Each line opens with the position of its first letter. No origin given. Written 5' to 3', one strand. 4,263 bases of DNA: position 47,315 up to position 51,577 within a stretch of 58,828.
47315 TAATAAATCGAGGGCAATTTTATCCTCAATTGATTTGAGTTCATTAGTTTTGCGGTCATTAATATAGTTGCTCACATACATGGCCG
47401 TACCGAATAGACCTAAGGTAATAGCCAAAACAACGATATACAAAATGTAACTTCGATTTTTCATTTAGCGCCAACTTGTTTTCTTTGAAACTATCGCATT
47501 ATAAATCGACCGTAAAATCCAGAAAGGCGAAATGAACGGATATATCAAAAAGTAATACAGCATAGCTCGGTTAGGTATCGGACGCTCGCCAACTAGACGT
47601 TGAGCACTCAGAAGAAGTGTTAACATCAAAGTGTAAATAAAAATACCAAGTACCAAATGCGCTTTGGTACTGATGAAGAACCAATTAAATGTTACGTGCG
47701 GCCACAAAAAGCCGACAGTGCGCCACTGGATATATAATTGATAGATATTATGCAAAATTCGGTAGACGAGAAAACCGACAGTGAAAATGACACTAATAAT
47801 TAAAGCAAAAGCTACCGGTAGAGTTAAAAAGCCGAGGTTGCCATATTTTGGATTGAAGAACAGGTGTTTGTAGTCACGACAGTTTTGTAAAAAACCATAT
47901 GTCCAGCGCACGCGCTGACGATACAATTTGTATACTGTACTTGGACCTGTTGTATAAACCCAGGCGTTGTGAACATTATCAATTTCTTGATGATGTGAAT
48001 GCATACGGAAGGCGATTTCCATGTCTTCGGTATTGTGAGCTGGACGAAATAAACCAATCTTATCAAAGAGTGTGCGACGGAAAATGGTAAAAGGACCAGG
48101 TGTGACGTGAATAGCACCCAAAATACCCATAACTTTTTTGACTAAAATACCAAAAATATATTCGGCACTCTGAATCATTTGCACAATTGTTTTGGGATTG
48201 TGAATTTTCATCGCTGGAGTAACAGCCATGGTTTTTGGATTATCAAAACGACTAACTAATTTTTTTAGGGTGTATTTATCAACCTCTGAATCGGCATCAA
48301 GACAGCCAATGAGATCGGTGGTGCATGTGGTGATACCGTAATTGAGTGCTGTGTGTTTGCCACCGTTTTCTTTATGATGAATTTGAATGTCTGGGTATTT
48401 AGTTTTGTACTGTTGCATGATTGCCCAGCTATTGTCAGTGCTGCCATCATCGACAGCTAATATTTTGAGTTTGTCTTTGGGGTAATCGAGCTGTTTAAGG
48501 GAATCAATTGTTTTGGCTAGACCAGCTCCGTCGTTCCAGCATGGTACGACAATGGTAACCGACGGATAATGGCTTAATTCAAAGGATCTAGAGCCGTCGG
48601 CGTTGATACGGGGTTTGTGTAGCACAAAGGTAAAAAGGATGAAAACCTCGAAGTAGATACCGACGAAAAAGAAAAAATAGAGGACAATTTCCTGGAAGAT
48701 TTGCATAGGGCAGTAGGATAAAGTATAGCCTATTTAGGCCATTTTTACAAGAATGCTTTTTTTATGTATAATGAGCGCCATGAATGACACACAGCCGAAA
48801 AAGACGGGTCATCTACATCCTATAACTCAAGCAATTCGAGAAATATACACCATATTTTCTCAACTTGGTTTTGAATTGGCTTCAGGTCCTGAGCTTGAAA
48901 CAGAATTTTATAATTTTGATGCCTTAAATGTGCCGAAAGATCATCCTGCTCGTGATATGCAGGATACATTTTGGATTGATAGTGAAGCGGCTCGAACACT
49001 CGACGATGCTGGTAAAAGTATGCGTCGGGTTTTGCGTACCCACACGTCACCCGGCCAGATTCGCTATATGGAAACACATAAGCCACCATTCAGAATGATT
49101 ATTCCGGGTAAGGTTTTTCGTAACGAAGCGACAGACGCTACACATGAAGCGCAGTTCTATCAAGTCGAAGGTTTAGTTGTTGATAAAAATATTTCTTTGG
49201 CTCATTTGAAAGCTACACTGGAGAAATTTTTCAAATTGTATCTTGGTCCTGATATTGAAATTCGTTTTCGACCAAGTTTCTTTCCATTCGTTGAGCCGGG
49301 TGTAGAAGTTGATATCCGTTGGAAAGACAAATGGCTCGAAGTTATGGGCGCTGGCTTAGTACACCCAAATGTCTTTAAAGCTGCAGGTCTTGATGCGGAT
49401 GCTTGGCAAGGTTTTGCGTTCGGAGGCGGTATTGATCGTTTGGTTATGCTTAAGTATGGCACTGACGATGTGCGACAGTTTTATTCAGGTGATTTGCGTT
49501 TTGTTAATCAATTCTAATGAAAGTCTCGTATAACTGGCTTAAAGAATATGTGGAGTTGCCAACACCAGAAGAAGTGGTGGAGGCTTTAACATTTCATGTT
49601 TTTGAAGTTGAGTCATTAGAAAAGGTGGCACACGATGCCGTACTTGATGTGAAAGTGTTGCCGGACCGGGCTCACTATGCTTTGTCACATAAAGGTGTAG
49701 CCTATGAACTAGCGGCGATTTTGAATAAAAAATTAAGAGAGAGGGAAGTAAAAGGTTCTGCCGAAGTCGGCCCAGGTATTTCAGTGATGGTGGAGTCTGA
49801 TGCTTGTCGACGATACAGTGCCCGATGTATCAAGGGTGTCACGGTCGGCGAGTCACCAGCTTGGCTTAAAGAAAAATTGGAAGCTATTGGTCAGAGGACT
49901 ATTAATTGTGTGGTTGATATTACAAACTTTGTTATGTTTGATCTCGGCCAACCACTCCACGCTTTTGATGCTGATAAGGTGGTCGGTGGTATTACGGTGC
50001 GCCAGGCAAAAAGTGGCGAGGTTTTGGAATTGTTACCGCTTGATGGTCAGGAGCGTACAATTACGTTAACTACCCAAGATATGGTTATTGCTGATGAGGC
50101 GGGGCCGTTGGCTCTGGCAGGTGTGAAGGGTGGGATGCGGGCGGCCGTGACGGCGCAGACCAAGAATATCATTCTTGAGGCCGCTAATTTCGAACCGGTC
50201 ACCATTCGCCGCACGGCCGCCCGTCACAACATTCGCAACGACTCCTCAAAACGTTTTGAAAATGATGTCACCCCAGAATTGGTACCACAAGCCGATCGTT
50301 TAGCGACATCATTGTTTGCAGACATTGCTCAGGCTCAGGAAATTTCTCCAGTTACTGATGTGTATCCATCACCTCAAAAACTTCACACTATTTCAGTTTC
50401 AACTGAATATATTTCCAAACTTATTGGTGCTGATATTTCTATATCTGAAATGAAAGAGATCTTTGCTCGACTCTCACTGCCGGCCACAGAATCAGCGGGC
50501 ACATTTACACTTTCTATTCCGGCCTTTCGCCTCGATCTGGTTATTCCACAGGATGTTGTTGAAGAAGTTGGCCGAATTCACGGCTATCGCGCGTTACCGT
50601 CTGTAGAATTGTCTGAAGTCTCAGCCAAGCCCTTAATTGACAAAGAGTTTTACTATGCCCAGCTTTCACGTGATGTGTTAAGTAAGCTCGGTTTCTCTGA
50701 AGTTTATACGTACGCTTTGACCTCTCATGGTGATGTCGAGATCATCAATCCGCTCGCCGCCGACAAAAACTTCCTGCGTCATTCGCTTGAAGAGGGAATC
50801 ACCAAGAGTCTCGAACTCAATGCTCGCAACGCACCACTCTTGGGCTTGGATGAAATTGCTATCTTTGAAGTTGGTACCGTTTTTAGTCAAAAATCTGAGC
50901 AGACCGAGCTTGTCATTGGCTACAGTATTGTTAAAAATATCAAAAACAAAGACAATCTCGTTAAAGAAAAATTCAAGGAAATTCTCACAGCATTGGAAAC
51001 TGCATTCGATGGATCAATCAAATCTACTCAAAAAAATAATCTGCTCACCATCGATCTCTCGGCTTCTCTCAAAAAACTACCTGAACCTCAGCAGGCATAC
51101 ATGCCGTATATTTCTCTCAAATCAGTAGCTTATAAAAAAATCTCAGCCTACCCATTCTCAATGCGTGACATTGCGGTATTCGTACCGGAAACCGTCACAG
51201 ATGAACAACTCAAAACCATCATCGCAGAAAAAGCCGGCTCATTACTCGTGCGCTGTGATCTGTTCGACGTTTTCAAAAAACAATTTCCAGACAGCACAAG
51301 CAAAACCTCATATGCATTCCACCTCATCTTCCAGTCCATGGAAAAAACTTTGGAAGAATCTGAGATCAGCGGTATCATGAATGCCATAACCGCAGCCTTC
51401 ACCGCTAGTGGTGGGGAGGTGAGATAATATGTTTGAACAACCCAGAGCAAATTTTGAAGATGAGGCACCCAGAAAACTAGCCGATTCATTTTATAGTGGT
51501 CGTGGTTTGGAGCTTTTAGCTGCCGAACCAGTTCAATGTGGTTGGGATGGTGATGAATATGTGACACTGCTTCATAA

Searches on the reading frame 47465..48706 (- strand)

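Call 57: search_protein_families(library=pfam, proteins=[window:47465-48706:-], max_evalue=0.001)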
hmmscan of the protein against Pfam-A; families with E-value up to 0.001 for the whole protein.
window:47465-48706:- (413 aa): 6 families
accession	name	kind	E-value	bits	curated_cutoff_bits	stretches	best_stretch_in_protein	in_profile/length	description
PF00535.33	Glycos_transf_2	-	1.7e-31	109.9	23.3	1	51-218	1-168/168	Glycosyl transferase family 2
PF13641.12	Glyco_tranf_2_3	-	1.5e-27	97.5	27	1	48-271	1-230/230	Glycosyltransferase like family 2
PF13632.12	Glyco_trans_2_3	-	1.4e-16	61.4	27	1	133-326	2-153/198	Glycosyl transferase family group 2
PF03142.21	Chitin_synth_2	-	3.8e-09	36.2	27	1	124-212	196-287/527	Chitin synthase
PF13506.12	Glyco_transf_21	-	1e-08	35.3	21.7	1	117-268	18-172/174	Glycosyl transferase family 21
PF10111.15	Glyco_tranf_2_2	-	0.00061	19.8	27.3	1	66-241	18-205/276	Glycosyltransferase like family 2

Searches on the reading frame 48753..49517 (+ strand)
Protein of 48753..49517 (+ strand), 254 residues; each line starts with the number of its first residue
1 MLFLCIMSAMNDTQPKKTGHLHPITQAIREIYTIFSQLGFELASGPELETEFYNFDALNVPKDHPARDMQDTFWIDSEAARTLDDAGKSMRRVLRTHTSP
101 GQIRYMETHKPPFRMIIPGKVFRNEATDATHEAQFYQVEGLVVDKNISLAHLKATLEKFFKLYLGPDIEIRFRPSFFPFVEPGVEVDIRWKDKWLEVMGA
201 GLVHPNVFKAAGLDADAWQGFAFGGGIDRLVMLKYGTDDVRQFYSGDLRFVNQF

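Call 57: search_protein_families(library=pfam, proteins=[window:48753-49517:+], max_evalue=0.001)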
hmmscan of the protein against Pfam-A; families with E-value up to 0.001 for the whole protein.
window:48753-49517:+ (254 aa): 1 family
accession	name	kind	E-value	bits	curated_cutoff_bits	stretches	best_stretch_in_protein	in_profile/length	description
PF01409.25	tRNA-synt_2d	-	1.8e-97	326.1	19.8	1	14-254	9-246/246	tRNA synthetases class II core domain (F)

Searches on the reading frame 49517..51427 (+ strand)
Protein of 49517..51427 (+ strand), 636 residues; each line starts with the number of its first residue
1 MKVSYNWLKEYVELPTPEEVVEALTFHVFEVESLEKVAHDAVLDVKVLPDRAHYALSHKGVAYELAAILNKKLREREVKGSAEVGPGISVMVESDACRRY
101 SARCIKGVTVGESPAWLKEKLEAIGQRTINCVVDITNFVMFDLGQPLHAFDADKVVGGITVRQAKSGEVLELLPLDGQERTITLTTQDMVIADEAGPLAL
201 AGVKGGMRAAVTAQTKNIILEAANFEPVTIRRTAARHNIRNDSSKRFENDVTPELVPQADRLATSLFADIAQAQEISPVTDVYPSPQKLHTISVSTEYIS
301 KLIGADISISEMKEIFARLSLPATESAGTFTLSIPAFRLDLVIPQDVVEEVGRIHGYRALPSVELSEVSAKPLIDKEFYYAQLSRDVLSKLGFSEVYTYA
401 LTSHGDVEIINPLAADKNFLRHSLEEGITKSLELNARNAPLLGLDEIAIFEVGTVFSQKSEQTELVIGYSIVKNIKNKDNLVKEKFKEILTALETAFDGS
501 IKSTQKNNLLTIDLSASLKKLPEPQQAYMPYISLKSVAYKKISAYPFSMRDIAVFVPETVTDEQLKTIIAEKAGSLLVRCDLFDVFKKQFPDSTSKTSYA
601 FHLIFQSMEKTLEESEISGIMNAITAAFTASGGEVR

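Call 57: search_protein_families(library=pfam, proteins=[window:49517-51427:+], max_evalue=0.001)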
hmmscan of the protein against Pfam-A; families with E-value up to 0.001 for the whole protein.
window:49517-51427:+ (636 aa): 4 families
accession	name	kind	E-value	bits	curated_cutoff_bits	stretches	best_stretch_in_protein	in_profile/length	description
PF03483.22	B3_4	-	9.9e-62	208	29.3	1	96-271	1-173/174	B3/4 domain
PF03484.21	B5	-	1.6e-18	67.1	28.6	1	292-357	1-67/67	tRNA synthetase B5 domain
PF03147.19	FDX-ACB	-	1.8e-18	67.2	31.1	1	543-630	1-87/94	Ferredoxin-fold anticodon binding domain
PF17759.6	tRNA_synthFbeta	-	3.1e-10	40.3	22.4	1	380-463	21-113/214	Phenylalanyl tRNA synthetase beta chain CLM domain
